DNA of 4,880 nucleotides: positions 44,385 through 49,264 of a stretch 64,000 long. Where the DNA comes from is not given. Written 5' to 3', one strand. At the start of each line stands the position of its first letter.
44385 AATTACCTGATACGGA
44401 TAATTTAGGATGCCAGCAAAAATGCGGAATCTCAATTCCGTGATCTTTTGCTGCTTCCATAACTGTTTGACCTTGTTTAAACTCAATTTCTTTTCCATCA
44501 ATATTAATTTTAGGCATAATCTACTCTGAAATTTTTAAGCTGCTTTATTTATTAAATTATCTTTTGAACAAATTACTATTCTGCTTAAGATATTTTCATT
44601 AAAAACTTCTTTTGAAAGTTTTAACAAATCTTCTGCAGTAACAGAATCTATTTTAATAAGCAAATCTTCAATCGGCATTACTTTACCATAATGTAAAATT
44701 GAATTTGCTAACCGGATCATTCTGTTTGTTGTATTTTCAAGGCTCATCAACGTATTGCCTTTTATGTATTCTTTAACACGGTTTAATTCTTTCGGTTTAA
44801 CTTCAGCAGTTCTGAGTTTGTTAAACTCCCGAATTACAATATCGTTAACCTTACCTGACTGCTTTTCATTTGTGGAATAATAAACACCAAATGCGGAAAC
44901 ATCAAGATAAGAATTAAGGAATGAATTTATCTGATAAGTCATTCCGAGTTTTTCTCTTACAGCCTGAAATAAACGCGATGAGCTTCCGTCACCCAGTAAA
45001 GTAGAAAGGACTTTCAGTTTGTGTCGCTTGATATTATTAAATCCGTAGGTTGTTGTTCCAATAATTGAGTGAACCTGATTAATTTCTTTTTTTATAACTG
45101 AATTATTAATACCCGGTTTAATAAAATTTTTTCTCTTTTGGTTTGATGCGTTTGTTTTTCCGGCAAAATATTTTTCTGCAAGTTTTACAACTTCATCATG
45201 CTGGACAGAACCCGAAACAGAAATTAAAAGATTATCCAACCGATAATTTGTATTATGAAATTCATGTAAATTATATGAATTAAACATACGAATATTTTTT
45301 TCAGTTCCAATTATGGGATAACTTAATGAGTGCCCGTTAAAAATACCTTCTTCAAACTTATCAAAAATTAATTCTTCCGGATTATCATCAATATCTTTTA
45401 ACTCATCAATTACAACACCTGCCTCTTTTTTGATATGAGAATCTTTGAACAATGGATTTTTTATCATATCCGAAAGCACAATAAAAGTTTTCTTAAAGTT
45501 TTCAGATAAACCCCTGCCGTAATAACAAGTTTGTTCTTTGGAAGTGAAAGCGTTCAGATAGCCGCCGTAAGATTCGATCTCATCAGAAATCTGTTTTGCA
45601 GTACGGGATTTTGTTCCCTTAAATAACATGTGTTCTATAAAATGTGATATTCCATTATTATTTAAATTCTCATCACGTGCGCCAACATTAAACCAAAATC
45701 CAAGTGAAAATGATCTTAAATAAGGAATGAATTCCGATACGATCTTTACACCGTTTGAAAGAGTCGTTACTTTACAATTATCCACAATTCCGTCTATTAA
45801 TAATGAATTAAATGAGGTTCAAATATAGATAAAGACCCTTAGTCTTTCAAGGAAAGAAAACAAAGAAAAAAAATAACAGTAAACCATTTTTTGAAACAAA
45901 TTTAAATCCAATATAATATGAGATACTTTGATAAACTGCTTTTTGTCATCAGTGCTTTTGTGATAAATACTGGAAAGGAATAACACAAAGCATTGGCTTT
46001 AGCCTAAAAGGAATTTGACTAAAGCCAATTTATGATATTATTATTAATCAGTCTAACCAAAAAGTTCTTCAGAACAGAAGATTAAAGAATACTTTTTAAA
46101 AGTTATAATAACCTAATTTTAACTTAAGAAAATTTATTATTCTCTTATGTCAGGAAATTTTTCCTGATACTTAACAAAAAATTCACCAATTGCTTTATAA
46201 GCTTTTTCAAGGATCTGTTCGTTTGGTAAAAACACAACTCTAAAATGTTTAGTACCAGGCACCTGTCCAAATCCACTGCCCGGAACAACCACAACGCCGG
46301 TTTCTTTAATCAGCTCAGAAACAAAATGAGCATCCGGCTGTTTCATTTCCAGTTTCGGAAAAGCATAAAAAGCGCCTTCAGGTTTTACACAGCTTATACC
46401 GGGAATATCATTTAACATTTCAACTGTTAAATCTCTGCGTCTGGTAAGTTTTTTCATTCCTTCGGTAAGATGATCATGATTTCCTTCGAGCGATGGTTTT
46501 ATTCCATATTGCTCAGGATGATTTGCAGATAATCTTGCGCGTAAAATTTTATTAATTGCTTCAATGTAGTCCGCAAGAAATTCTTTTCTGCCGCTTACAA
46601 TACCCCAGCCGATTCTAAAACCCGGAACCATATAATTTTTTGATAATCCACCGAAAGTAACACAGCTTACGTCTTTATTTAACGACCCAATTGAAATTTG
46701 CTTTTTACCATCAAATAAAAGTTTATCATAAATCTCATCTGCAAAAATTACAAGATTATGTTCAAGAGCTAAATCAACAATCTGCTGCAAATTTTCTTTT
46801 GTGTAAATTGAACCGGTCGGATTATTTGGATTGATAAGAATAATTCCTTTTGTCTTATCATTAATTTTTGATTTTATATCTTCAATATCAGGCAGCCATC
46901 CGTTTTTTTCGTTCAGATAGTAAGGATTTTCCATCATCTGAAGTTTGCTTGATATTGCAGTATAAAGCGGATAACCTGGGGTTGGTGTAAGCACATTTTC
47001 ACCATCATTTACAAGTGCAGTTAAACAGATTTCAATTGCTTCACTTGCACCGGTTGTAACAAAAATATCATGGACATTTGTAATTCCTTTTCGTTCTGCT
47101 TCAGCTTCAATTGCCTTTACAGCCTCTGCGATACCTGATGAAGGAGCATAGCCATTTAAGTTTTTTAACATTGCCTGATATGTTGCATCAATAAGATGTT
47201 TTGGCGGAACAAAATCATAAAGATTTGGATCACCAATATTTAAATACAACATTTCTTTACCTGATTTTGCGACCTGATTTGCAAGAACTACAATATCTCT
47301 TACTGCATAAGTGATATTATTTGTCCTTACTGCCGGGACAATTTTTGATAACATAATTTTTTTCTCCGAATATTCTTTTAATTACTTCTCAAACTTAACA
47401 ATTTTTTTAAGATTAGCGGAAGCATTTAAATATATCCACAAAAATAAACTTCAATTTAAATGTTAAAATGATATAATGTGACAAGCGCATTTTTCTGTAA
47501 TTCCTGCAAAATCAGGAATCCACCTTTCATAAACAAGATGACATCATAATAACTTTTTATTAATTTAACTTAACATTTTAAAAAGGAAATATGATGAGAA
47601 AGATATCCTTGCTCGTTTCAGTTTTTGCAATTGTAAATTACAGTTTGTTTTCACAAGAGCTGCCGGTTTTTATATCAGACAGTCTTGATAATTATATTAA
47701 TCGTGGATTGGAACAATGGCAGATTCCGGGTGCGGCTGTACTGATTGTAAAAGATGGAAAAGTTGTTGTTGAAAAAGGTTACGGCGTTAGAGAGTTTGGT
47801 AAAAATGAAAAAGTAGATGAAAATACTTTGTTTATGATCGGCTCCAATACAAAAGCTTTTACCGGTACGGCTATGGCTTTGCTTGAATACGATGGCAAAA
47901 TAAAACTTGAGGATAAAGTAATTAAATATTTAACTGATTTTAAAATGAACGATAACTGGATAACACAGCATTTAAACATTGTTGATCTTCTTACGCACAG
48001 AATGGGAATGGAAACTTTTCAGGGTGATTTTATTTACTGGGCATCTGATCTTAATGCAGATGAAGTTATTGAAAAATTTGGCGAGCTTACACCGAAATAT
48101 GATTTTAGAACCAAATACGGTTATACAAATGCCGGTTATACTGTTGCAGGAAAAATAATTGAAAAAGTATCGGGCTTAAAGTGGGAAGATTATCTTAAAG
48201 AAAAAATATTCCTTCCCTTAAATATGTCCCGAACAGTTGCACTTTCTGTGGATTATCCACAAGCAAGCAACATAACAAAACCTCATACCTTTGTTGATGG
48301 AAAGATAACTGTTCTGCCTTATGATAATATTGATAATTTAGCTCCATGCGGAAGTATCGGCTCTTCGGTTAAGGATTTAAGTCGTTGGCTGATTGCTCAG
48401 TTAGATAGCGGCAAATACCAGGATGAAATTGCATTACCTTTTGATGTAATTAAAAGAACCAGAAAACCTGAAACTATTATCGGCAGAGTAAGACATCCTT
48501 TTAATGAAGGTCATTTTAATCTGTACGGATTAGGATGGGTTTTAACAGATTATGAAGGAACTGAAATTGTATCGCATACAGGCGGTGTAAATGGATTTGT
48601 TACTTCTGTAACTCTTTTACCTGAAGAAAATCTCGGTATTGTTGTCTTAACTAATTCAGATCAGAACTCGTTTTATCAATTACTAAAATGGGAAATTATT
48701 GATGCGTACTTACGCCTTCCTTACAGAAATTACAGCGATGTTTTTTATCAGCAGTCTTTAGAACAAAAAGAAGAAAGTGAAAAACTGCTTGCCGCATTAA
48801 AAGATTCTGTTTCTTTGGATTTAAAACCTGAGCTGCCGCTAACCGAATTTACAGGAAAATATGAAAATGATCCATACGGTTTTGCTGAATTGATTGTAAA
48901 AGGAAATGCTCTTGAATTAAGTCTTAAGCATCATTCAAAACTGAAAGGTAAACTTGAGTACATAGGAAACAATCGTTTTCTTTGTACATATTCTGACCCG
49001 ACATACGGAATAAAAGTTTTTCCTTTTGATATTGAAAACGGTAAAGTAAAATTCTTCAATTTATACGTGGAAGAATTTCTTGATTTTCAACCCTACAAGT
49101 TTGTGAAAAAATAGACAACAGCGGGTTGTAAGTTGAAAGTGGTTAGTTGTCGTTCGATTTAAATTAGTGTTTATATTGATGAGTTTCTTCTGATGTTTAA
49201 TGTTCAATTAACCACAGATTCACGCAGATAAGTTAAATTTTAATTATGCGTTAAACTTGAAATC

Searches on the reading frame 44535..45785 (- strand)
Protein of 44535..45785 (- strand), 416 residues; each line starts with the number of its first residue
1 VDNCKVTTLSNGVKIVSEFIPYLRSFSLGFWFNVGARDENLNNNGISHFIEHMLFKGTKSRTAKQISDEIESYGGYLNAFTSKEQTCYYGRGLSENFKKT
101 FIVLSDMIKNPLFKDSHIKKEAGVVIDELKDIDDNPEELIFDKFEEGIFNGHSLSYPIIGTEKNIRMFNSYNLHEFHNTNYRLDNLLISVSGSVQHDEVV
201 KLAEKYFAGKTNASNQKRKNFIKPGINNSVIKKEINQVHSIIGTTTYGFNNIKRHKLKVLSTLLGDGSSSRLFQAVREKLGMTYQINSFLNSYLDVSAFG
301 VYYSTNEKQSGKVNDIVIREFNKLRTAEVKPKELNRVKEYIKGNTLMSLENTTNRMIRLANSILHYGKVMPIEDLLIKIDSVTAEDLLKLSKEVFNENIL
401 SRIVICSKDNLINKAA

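Call 8: search_protein_families(library=pfam, proteins=[window:44535-45785:-], max_evalue=0.01)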
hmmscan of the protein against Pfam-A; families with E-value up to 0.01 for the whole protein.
window:44535-45785:- (416 aa): 2 families
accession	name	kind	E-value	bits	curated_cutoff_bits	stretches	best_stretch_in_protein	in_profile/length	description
PF00675.25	Peptidase_M16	-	1.3e-37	129.4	22.3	1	15-161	2-148/149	Insulinase (Peptidase family M16)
PF05193.26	Peptidase_M16_C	-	1.5e-32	113.4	23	1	172-339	6-179/181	Peptidase M16 inactive domain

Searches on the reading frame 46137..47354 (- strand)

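Call 8: search_protein_families(library=pfam, proteins=[window:46137-47354:-], max_evalue=0.01)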
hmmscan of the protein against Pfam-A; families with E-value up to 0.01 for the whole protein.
window:46137-47354:- (405 aa): 5 families
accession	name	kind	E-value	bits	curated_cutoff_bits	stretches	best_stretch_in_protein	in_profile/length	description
PF00155.27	Aminotran_1_2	-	2e-56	192.1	19.7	1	35-385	3-357/361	Aminotransferase class I and II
PF01041.23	DegT_DnrJ_EryC1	-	7.7e-06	25.8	19.8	1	97-206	42-145/360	DegT/DnrJ/EryC1/StrS aminotransferase family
PF00266.25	Aminotran_5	-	0.00075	19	21.5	1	91-206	58-175/371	Aminotransferase class-V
PF01053.26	Cys_Met_Meta_PP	-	0.0046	16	27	1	96-207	69-174/381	Cys/Met metabolism PLP-dependent enzyme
PF12897.13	Asp_aminotransf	-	0.0082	15.4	27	0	120-226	126-235/421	Aspartate amino-transferase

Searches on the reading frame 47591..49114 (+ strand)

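Call 8: search_protein_families(library=pfam, proteins=[window:47591-49114:+], max_evalue=0.01)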
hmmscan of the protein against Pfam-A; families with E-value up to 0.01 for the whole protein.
window:47591-49114:+ (507 aa): 2 families
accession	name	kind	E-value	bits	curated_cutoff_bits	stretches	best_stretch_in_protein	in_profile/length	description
PF00144.29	Beta-lactamase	-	1.9e-63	215.1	27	1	32-367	1-322/329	Beta-lactamase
PF11954.13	DUF3471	-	9.2e-09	36.1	29.3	1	412-504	7-101/103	Domain of unknown function (DUF3471)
